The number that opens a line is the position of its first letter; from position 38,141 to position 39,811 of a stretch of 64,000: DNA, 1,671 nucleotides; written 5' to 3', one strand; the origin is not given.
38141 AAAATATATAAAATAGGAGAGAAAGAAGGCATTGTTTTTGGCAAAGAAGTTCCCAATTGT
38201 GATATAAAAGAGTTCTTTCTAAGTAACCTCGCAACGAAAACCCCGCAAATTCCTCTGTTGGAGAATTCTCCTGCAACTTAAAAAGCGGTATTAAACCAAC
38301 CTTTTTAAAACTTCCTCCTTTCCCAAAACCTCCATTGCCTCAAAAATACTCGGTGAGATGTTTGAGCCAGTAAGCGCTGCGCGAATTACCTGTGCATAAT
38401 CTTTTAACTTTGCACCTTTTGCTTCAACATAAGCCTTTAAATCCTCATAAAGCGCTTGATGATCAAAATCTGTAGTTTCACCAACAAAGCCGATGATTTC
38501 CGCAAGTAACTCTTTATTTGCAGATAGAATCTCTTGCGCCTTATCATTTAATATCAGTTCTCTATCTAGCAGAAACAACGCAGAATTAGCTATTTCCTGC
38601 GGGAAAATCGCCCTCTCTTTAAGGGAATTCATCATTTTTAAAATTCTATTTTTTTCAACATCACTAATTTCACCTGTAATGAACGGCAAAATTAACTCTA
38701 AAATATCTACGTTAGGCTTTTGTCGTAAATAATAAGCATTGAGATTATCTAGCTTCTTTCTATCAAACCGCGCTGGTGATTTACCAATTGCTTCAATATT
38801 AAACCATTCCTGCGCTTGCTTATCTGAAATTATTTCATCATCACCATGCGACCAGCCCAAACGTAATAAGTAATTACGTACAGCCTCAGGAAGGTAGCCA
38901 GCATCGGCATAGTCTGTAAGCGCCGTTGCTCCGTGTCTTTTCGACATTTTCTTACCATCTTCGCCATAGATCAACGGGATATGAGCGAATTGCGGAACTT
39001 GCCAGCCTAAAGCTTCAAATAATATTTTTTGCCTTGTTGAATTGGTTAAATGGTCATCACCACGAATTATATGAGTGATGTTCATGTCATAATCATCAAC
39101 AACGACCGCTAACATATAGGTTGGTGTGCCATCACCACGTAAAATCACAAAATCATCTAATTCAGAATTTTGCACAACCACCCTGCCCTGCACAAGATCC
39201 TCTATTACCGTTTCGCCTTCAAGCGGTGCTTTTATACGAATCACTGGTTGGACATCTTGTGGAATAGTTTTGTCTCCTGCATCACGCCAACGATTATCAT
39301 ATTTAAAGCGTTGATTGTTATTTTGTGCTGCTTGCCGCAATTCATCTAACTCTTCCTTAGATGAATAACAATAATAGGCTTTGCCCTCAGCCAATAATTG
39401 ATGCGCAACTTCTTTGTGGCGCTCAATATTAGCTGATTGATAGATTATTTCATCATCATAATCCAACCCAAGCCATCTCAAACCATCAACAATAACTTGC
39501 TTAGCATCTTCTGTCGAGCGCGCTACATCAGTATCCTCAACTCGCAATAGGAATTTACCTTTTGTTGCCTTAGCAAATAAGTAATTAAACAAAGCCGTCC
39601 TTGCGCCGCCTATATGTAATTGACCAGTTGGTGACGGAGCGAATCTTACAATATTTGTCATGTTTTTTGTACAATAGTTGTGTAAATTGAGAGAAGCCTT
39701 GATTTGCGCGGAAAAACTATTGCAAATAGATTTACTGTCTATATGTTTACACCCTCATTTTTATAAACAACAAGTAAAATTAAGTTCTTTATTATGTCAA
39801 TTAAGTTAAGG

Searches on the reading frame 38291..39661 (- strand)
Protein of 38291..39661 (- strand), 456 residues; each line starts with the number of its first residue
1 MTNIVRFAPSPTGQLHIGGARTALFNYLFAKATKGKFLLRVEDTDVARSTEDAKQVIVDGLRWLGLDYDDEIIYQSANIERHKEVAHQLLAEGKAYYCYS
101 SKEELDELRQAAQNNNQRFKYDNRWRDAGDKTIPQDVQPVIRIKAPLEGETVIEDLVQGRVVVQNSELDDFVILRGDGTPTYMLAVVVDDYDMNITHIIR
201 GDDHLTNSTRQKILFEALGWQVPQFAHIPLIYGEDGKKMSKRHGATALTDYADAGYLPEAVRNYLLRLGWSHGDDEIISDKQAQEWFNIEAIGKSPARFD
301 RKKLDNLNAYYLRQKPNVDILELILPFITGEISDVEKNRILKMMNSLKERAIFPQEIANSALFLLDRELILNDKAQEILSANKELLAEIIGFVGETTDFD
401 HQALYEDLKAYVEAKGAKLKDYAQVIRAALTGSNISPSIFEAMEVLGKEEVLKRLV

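Call 27: list_cluster_members(proteins=[P0002, P0001, window:38291-39661:-])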
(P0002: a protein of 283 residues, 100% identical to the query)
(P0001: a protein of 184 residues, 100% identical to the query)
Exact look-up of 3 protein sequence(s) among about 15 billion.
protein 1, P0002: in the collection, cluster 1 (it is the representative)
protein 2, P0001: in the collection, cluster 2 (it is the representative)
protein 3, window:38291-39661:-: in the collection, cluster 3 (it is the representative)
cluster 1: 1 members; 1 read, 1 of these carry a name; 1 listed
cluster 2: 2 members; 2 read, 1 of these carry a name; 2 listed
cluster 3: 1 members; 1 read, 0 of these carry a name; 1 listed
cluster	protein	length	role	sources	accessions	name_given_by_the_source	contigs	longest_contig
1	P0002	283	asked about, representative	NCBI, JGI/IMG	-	ParB family chromosome partitioning protein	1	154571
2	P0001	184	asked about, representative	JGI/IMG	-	uncharacterized phage-associated protein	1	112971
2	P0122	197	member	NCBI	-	-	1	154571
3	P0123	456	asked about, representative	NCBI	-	-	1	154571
